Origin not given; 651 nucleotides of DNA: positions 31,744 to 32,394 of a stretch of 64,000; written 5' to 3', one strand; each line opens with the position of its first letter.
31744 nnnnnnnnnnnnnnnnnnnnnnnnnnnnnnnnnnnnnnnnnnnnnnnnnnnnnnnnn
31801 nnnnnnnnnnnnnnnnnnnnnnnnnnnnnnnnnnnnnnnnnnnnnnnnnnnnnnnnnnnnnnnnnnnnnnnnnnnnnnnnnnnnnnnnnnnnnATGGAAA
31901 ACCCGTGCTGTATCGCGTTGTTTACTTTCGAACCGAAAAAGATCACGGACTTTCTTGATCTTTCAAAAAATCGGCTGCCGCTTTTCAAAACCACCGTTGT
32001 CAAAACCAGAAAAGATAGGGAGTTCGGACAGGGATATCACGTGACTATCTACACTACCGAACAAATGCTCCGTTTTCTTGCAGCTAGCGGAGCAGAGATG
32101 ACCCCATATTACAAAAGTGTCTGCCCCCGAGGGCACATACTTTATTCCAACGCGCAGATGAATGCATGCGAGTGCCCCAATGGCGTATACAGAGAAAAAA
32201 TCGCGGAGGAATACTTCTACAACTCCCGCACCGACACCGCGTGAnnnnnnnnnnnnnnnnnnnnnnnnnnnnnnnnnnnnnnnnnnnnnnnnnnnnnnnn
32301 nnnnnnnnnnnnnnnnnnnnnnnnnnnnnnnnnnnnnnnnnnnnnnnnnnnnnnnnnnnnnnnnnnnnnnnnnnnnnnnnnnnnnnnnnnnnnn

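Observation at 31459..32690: Self-contained three-gene cassette of unknown small proteins with a consensus promoter and tandem terminators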

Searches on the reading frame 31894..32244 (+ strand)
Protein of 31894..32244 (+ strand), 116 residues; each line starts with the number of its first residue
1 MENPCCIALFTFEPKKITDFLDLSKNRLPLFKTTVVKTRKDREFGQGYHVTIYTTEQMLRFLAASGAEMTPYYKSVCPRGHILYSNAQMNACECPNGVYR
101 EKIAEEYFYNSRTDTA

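Call 4: search_protein_families(library=pfam, proteins=[window:31894-32244:+], max_evalue=1)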
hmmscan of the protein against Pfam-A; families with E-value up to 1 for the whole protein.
window:31894-32244:+ (116 aa): 1 family
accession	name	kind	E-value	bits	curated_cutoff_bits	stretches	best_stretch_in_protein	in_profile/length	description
PF13511.11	DUF4124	-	0.13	13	22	1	61-104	3-41/56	Domain of unknown function (DUF4124)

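Call 5: search_protein_families(library=phrogs, proteins=[window:31894-32244:+], max_evalue=1)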
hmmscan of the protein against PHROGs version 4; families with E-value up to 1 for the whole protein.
window:31894-32244:+ (116 aa): 1 family
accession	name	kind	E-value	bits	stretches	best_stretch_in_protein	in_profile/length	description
phrog_7008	-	unknown function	0.27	11.8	1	24-66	82-124/216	-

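Call 9: search_protein_families(library=padloc, proteins=[window:31894-32244:+], max_evalue=1)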
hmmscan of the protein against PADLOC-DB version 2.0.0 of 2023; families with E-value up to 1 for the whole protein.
window:31894-32244:+ (116 aa): 0 families

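Call 10: search_protein_families(library=ncbifam, proteins=[window:31894-32244:+], max_evalue=1)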
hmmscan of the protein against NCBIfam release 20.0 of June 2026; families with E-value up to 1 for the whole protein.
window:31894-32244:+ (116 aa): 0 families

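Call 12: find_homologous_proteins(query=window:31894-32244:+, max_evalue=0.001)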
Query window:31894-32244:+ (116 aa): 1 proteins with E <= 0.001 among 2 candidates.
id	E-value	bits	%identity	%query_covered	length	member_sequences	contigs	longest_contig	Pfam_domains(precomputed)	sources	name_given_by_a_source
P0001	1.3e-74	266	100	100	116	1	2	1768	-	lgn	-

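Call 21: find_encoding_contigs(protein=P0001, flank=5000, max_places=4)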
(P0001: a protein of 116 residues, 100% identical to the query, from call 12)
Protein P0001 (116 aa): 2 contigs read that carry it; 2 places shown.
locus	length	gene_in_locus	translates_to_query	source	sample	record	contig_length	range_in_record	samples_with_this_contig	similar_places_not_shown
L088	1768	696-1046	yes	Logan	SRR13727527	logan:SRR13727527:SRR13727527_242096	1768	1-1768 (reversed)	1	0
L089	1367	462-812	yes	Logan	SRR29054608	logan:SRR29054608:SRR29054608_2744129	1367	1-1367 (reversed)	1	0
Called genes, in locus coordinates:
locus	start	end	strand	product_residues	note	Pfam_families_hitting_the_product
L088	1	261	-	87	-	?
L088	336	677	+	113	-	-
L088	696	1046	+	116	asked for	-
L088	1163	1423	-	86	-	-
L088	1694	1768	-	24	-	?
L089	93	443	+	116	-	-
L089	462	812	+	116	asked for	-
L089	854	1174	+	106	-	PF20274:cREC_REC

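Call 23: search_protein_representatives(protein=window:31894-32244:+)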
Query: 116 residues. Proteins with E-value up to 0.001 (for the whole library): 4; up to 1e-10: 3; up to 1e-30: 1. The best 4 are listed.
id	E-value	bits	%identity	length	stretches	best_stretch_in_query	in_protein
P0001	4.3e-75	265.5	100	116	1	1-116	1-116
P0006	1.9e-24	102.3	49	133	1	2-116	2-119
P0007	2.4e-13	66.6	39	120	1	5-112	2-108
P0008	7.6e-04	36.0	51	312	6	69-90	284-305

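Call 25: find_encoding_contigs(protein=P0006, flank=6000, max_places=5)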
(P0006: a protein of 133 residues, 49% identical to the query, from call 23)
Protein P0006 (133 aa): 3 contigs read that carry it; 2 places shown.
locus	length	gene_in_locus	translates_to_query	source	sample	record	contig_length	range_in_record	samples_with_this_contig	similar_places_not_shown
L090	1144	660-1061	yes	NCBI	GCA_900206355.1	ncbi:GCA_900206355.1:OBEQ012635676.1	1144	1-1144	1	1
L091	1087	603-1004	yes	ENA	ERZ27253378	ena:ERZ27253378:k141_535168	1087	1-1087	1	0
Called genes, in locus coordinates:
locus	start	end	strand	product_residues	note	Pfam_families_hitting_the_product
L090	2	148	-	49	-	?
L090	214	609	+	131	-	PF18927:CrtO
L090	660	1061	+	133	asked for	-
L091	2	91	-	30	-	?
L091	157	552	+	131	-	PF18927:CrtO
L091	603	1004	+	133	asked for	-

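Call 26: find_encoding_contigs(protein=P0007, flank=6000, max_places=5)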
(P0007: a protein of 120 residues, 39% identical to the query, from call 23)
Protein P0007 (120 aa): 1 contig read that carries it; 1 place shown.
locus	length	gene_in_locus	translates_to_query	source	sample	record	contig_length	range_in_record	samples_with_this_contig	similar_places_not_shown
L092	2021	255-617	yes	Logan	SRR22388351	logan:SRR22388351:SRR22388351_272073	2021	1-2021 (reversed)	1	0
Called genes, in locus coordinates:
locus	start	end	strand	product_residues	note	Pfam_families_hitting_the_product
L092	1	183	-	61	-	?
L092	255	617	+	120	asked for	-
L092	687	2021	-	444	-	?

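Call 37: search_protein_families(library=pfam, proteins=[L092:687-2021:-], max_evalue=0.1)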
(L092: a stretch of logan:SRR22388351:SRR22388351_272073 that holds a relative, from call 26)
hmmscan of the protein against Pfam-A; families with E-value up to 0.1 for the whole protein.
L092:687-2021:- (444 aa): 2 families
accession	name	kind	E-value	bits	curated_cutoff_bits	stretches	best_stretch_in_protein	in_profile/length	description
PF02867.20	Ribonuc_red_lgC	-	5.7e-95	319.3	23.9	2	1-232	90-346/523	Ribonucleotide reductase, barrel domain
PF01739.24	CheR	-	0.039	13.8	27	0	256-321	38-103/195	CheR methyltransferase, SAM binding domain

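Call 40: predict_structure(alignment_id=A2)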
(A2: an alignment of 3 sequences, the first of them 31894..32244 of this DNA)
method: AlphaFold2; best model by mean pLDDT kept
length: 116 residues; sequences in the alignment: 3
mean_pLDDT: 80.3   pTM: 0.71
mean pLDDT of the five models: 80.3, 69.1, 56.5, 47.4, 46.6
residues with pLDDT >= 90: 18; 70-90: 81; 50-70: 16; < 50: 1
segments of 3 or more residues with pLDDT < 50: none
pLDDT, mean of each block of 10 residues (from residue 1): 79 90 84 89 90 85 70 81 83 70 77 57
secondary structure, 60 per line:
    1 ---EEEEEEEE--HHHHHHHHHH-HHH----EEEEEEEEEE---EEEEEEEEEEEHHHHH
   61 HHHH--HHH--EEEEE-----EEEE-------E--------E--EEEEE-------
elements in order: E4-11 H14-23 E32-41 E45-55 H56-64 E72-76 E82-85 E105-109

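Call 46: find_related_loci(query=A2, collection=metagenome_contigs, flank=8000)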
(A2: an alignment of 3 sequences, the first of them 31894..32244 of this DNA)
Query A2 (116 aa) in metagenome_contigs; peptide patterns used: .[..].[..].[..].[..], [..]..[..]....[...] (x = any residue, [..] = any of these).
454 stretches matched a pattern; 1 encode a relative of the query (tblastn E <= 1e-3); 1 distinct loci.
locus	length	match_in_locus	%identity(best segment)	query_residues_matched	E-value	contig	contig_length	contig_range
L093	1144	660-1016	48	1-116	2e-33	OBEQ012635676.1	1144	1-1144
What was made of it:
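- Tried and rejected: A metagenome-contig scan with the X2 alignment recovered only the already known L090 contig (call 46).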

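Call 47: find_related_loci(query=A2, collection=viral_contigs, flank=8000)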
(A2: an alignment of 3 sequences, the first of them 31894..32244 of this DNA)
Query A2 (116 aa) in viral_contigs; peptide patterns used: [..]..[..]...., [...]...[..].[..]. (x = any residue, [..] = any of these).
21 stretches matched a pattern, but none encodes a relative of the query by tblastn (E <= 1e-3).

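Call 60: search_solved_structures(query=A2, max_evalue=10)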
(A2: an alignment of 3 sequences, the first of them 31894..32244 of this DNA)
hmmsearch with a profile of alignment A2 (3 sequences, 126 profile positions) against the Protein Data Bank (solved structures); distinct sequences matched with E-value up to 10: 2.
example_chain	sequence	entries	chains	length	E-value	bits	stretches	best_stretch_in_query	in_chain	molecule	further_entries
2jye_A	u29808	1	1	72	0.96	12.9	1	64-107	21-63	Granulin A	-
5omn_C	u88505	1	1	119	1.3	12.5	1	10-55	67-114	Nanobody (VHH) Nano-27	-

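Call 78: search_dna_similar(query=window:31894-32244:+, collection=phages, mode=protein, max_evalue=1, max_rows=10)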
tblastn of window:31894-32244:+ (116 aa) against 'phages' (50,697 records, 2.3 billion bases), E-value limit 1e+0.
Records with a match: 1; places in all: 1; records where one place covers at least 80% of the query: 0.
Best place of each record, by identity: <60% 1.
By first word of the organism name: Salmonella 1.
By host as written in the record: Salmonella enterica subsp. enterica serovar Paratyphi B 1.
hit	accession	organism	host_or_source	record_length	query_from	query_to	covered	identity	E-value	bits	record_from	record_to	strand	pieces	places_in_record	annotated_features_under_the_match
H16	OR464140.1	Salmonella phage CRW-SP2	Salmonella enterica subsp. enterica ...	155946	63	106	38%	37.5%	4e-1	35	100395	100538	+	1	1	hypothetical protein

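Call 89: fold_search(model_id=the predicted structure, library=viral)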
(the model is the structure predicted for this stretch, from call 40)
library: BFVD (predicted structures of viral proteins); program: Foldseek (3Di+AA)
matches with E <= 10: 926; with E <= 0.001: 0
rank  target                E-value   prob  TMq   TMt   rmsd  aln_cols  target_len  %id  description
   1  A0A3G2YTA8            1.4e-02  1.00  0.47  0.23   4.2        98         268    7  Uncharacterized protein [Cressdnaviricota sp.]
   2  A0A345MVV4            3.0e-02  0.99  0.50  0.36   4.0        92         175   10  (no name in the UniProt tables at hand)
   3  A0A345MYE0            5.7e-02  0.95  0.43  0.23   4.5        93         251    9  Uncharacterized protein [Cressdnaviricota sp.]
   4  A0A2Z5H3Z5            7.6e-02  0.80  0.37  0.44   5.3        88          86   12  (no name in the UniProt tables at hand)
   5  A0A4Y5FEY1            1.0e-01  0.47  0.34  0.30   8.1       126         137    8  Uncharacterized protein [Lactobacillus phage 3-521]
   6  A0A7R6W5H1            1.1e-01  0.47  0.36  0.15  16.4       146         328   10  Putative glycoprotein (Fragment) [Carajing virus]
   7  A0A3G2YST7            1.6e-01  0.82  0.43  0.23   4.6        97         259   10  Uncharacterized protein [Cressdnaviricota sp.]
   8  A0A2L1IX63            2.0e-01  0.54  0.27  0.40   5.3        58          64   19  Uncharacterized protein [Gordonia phage Flapper]
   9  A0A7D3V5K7            2.2e-01  0.85  0.31  0.19   3.1        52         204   23  tRNA mo(5)U34 methyltransferase [Fadolivirus FV1/VV64]
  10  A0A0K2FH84            2.2e-01  0.35  0.31  0.38   6.9        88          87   11  Uncharacterized protein [Enterobacter phage phiEap-3]
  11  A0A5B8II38            2.2e-01  0.18  0.24  0.23  11.8       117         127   10  Uncharacterized protein [Mimiviridae sp. ChoanoV1]
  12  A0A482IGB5            2.7e-01  0.87  0.33  0.54   3.9        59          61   14  Uncharacterized protein [Stenotrophomonas phage YB07]
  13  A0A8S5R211            2.8e-01  0.28  0.24  0.21  11.3        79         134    4  Uncharacterized protein [Siphoviridae sp. ctXX925]
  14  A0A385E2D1            2.8e-01  0.08  0.19  0.08  14.6       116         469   12  (no name in the UniProt tables at hand)
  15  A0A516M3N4            3.0e-01  0.12  0.20  0.20  11.5        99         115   12  (no name in the UniProt tables at hand)
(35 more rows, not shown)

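Call 91: search_protein_families(library=pfam, proteins=[L090:214-609:+], max_evalue=1)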
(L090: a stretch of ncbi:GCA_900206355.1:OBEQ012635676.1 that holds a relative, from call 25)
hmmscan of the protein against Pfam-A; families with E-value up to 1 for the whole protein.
L090:214-609:+ (131 aa): 2 families
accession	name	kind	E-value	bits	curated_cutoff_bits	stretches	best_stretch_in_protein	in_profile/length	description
PF18927.5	CrtO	-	4.9e-19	69.3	27.3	1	7-124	2-123/123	Glycosyl-4,4'-diaponeurosporenoate acyltransferase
PF20153.4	DUF6535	-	0.068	13.5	23.9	1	58-91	11-44/177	Family of unknown function (DUF6535)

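Call 92: search_protein_families(library=ncbifam, proteins=[L092:687-2021:-], max_evalue=0.00001)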
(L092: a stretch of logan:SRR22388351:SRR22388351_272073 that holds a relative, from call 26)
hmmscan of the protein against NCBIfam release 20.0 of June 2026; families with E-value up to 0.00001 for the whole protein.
L092:687-2021:- (444 aa): 21 families
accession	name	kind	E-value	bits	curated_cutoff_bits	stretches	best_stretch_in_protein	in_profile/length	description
NF006417.0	PRK08665.1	equivalog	1.5e-184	615.3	961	1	1-417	184-590/759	vitamin B12-dependent ribonucleotide reductase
NF005010.0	PRK06406.1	subfamily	2.3e-152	509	1125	1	1-412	339-737/771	vitamin B12-dependent ribonucleotide reductase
TIGR02504.1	NrdJ_Z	equivalog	1.5e-145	486.2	399.95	1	1-400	169-606/606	adenosylcobalamin-dependent ribonucleoside-diphosphate reductase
NF006207.0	PRK08332.1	equivalog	2.4e-88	296.9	2400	3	238-407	1406-1569/1684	vitamin B12-dependent ribonucleotide reductase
NF005122.0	PRK06556.1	equivalog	9.1e-69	232.2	859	2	15-226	285-491/960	vitamin B12-dependent ribonucleotide reductase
NF005991.0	PRK08115.1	equivalog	1.1e-67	228.8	854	2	56-228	437-606/858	vitamin B12-dependent ribonucleotide reductase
TIGR02506.1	NrdE_NrdA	equivalog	1.9e-61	208.3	341.05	2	52-232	248-429/616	ribonucleoside-diphosphate reductase subunit alpha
NF005736.0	PRK07562.1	equivalog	1.1e-59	202.1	1737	3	16-227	395-602/1222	vitamin B12-dependent ribonucleotide reductase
NF005401.0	PRK06948.1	subfamily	1.1e-58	199.4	906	1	1-400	182-590/604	ribonucleotide reductase-like protein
NF005544.0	PRK07207.1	equivalog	2.5e-51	174.5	965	2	45-232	536-722/965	ribonucleoside-diphosphate reductase subunit alpha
NF006577.0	PRK09102.1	equivalog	1.1e-50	172.6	620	1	1-413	180-588/604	ribonucleoside-diphosphate reductase subunit alpha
NF005101.0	PRK06539.1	equivalog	1.7e-46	158.7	988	2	49-231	393-573/822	ribonucleoside-diphosphate reductase subunit alpha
NF009029.0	PRK12365.1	equivalog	1.3e-41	142.5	1350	2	49-232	623-804/1046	ribonucleoside-diphosphate reductase subunit alpha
NF006665.0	PRK09209.1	equivalog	1.2e-30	106.5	1057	1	106-231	487-603/761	ribonucleoside-diphosphate reductase subunit alpha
NF006279.0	PRK08447.1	equivalog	2.6e-30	105.5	1082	1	110-232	497-610/789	ribonucleoside-diphosphate reductase subunit alpha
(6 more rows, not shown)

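Call 95: search_protein_families(library=pfam, alignment_id=A2, max_evalue=10)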
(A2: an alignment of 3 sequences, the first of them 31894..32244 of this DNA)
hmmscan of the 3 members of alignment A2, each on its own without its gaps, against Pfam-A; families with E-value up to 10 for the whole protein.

A. member 1, window:31894-32244:+ (116 aa): 1 family
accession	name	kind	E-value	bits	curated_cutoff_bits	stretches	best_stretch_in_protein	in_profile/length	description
PF13511.11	DUF4124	-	0.13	13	22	1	61-104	3-41/56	Domain of unknown function (DUF4124)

B. families by the number of members that match (of 3 scanned): 3 families
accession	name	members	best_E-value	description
PF21366.3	TRAFD1-XIAF1_ZnF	1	0.079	TRAFD1/XAF1, zinc finger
PF13511.11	DUF4124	1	0.13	Domain of unknown function (DUF4124)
PF03194.20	LUC7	1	0.14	LUC7 N_terminus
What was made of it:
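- Closest known: ACT / PII / dimeric alpha-beta-barrel. Different: X2 has an extra C-terminal Cys/His knuckle not seen in those families, and no sequence family matches it (calls 4, 60, 95).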
